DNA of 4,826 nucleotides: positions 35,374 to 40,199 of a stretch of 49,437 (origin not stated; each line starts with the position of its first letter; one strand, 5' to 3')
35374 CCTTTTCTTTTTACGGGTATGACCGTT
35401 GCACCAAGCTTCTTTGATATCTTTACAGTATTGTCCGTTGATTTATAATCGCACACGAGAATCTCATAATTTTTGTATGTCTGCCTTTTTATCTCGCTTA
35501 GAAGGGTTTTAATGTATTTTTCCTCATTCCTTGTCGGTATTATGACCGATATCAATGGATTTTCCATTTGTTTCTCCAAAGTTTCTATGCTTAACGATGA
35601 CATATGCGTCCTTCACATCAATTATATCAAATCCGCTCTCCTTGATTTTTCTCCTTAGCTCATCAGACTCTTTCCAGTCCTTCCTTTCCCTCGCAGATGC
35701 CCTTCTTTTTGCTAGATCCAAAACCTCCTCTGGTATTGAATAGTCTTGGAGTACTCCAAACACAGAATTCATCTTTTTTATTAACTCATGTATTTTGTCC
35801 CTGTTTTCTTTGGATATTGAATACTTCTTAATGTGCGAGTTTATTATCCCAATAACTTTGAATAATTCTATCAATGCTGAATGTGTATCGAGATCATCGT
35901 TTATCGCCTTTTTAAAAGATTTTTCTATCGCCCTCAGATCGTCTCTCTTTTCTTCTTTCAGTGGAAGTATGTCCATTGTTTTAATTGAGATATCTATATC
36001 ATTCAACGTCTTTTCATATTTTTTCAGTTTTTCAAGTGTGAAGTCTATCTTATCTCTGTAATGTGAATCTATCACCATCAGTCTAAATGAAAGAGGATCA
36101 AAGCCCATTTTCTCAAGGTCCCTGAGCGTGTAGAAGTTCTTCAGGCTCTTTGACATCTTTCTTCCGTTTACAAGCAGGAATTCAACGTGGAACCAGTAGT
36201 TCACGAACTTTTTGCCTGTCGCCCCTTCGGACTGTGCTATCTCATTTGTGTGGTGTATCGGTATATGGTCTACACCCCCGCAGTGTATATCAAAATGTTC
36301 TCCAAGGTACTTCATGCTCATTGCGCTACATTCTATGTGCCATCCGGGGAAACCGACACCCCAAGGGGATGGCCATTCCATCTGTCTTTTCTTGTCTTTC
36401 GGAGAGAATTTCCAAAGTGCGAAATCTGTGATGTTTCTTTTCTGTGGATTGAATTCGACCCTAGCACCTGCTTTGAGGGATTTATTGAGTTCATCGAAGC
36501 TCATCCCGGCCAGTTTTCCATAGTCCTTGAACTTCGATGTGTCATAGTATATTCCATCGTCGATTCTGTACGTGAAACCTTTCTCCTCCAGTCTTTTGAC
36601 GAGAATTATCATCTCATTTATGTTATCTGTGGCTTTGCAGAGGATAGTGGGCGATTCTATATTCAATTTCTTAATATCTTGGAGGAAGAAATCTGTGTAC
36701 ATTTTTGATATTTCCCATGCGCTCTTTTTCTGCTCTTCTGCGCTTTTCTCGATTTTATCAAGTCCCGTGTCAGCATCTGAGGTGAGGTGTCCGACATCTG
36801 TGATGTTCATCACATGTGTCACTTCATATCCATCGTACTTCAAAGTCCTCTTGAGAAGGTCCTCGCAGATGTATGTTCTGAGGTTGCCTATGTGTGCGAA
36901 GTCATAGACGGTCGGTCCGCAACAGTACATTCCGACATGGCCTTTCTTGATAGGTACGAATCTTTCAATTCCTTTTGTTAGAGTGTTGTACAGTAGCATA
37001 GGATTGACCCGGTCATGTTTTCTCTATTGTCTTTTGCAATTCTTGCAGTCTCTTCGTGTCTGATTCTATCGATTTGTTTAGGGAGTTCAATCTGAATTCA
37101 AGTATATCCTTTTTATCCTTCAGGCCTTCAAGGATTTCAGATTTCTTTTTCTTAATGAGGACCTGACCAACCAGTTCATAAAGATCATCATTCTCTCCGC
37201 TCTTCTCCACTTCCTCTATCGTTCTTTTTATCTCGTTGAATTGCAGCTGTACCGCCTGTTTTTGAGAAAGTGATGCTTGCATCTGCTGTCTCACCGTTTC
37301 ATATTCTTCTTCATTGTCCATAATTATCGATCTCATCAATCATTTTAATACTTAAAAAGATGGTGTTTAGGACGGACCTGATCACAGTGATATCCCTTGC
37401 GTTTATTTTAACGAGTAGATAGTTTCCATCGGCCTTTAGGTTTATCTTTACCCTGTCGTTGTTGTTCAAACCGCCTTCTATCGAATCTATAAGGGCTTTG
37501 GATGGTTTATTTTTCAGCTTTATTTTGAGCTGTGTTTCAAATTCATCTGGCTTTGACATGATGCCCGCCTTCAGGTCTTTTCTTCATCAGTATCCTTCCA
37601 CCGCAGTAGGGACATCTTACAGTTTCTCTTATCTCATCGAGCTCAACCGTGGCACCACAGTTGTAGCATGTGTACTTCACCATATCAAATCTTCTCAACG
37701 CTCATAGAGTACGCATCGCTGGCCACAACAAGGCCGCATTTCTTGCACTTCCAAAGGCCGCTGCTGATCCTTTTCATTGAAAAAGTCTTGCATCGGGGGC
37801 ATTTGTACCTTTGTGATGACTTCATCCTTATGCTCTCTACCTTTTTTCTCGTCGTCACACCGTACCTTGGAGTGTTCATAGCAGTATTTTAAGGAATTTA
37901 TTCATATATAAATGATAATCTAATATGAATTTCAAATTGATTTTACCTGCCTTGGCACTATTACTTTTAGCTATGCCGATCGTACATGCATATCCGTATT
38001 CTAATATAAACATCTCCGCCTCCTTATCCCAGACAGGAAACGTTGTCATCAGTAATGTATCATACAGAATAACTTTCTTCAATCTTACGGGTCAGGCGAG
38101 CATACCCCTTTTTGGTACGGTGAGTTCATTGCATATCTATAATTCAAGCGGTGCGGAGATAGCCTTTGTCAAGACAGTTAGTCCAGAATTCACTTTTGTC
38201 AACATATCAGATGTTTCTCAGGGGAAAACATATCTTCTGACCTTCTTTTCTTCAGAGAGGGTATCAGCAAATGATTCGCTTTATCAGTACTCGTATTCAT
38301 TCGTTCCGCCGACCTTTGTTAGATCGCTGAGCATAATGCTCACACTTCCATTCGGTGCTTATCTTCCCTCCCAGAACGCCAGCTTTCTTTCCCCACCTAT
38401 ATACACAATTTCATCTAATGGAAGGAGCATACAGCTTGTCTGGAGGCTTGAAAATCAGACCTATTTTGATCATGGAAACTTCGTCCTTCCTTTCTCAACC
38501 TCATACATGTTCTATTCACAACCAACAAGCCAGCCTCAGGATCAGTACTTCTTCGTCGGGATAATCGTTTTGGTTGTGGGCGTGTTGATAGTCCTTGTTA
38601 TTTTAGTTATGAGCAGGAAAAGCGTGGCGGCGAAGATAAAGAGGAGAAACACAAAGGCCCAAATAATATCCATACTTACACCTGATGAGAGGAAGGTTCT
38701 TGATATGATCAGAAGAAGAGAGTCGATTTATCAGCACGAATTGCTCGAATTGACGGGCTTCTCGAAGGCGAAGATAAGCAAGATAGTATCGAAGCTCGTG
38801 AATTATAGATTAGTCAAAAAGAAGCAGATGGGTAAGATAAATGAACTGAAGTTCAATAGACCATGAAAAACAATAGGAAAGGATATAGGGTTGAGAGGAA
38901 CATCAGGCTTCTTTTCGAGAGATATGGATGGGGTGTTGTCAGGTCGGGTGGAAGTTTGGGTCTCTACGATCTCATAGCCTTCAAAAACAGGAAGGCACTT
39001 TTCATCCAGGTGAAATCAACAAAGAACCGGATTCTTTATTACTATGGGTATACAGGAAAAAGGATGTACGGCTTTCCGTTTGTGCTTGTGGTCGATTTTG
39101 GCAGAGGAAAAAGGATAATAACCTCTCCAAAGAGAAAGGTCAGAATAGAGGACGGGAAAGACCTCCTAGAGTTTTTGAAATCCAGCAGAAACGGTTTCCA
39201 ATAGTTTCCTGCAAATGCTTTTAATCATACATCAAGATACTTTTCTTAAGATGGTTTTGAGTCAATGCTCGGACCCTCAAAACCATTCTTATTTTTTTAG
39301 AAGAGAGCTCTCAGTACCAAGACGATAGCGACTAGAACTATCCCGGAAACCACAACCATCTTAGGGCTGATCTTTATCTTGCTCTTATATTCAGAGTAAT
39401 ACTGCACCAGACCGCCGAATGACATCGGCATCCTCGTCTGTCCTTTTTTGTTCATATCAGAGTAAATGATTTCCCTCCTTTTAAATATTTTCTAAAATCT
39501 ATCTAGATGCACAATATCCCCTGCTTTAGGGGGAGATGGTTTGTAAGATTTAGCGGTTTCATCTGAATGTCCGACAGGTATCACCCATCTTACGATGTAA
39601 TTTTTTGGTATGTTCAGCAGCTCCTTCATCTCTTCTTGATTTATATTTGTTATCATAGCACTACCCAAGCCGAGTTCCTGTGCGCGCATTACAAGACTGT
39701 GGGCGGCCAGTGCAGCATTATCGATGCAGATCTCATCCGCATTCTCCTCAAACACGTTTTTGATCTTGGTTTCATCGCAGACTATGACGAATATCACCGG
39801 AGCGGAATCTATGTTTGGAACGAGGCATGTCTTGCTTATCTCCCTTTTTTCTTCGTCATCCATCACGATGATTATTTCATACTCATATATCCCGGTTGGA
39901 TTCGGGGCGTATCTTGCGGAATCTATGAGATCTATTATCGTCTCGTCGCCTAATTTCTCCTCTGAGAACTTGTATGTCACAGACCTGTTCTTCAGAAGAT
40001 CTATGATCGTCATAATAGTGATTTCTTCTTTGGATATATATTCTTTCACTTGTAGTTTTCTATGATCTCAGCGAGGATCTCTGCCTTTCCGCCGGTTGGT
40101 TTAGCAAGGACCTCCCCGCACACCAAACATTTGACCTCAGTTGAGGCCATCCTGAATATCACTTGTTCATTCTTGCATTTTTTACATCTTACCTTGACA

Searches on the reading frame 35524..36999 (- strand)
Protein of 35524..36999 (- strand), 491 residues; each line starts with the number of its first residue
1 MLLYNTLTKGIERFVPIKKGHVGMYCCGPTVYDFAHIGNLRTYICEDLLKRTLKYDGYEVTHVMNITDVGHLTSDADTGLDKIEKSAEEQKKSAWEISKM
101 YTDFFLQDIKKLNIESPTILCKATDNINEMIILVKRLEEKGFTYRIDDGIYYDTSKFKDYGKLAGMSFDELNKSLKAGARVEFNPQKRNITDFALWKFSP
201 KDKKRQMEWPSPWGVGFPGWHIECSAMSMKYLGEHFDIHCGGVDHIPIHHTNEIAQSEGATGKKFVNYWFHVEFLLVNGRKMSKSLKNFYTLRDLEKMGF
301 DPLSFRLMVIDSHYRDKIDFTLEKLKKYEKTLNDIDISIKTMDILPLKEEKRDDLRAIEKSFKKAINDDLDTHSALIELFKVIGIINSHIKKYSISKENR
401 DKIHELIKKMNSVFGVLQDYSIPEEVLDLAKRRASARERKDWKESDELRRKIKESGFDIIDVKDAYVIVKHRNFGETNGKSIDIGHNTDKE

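Call 8: search_protein_families(library=pfam, proteins=[window:35524-36999:-], max_evalue=0.01)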
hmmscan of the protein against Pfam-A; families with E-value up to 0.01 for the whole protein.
window:35524-36999:- (491 aa): 6 families
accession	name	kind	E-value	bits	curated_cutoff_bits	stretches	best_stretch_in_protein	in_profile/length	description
PF01406.26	tRNA-synt_1e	-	2.4e-99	333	27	1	14-327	2-298/301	tRNA synthetases class I (C) catalytic domain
PF09334.17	tRNA-synt_1g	-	2.5e-11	43.4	20.1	2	34-156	13-126/391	tRNA synthetases class I (M)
PF09190.17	DALR_2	-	1.8e-07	32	22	1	362-418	2-57/57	DALR domain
PF23493.1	CysS_C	-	3.4e-05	24.3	23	1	422-463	4-45/51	Cysteinyl-tRNA ligase anticodon binding domain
PF00133.28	tRNA-synt_1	-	0.00015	21.1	22.7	0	277-318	371-411/414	tRNA synthetases class I (I, L, M and V)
PF01921.24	tRNA-synt_1f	-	0.00076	18.9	27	0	230-328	229-328/360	tRNA synthetases class I (K)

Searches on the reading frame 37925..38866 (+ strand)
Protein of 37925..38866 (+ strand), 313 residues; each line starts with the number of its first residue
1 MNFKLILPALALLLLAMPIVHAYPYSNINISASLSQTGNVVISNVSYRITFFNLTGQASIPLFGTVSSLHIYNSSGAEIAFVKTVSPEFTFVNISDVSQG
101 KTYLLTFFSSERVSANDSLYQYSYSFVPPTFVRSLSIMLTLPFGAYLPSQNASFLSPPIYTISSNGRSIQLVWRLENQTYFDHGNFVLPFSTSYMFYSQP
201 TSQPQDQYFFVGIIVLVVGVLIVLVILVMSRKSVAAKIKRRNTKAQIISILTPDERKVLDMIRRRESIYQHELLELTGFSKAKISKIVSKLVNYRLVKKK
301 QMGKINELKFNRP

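Call 8: search_protein_families(library=pfam, proteins=[window:37925-38866:+], max_evalue=0.01)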
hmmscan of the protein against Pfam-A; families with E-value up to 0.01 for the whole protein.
window:37925-38866:+ (313 aa): 4 families
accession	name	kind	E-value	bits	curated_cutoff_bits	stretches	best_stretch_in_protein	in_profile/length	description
PF24034.1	DUF7343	-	3e-09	37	27.6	1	253-309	3-60/62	Domain of unknown function (DUF7343)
PF12802.13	MarR_2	-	0.00021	21.8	27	1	251-299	3-52/61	MarR family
PF14610.12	Psg1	-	0.0052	17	30.1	0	83-231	57-180/186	Ykl077w/Psg1 (Pma1 Stabilization in Golgi)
PF01047.28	MarR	-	0.0058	16.9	24.6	0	251-298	1-48/59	MarR family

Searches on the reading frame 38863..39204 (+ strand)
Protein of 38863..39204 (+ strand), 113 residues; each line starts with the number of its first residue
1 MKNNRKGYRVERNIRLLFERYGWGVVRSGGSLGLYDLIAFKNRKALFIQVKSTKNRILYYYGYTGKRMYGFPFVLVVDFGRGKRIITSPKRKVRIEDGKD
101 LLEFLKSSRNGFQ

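Call 8: search_protein_families(library=pfam, proteins=[window:38863-39204:+], max_evalue=0.01)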
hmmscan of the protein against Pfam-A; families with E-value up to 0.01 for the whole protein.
window:38863-39204:+ (113 aa): 1 family
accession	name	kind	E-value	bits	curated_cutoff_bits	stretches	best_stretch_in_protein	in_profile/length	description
PF01870.24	Hjc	-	5.9e-08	33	21.1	1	10-59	2-55/93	Archaeal holliday junction resolvase (hjc)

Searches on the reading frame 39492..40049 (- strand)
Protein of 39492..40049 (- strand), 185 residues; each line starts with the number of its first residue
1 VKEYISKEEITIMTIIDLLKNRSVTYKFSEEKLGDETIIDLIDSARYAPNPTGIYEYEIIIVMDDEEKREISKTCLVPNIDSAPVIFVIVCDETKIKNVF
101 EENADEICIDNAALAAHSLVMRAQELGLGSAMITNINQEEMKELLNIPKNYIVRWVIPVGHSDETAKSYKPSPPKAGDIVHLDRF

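Call 8: search_protein_families(library=pfam, proteins=[window:39492-40049:-], max_evalue=0.01)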
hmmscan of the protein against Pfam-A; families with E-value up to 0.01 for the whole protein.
window:39492-40049:- (185 aa): 1 family
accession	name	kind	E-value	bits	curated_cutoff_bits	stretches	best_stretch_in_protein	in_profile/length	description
PF00881.29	Nitroreductase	-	6.5e-18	65.9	23.5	2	72-161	79-167/167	Nitroreductase family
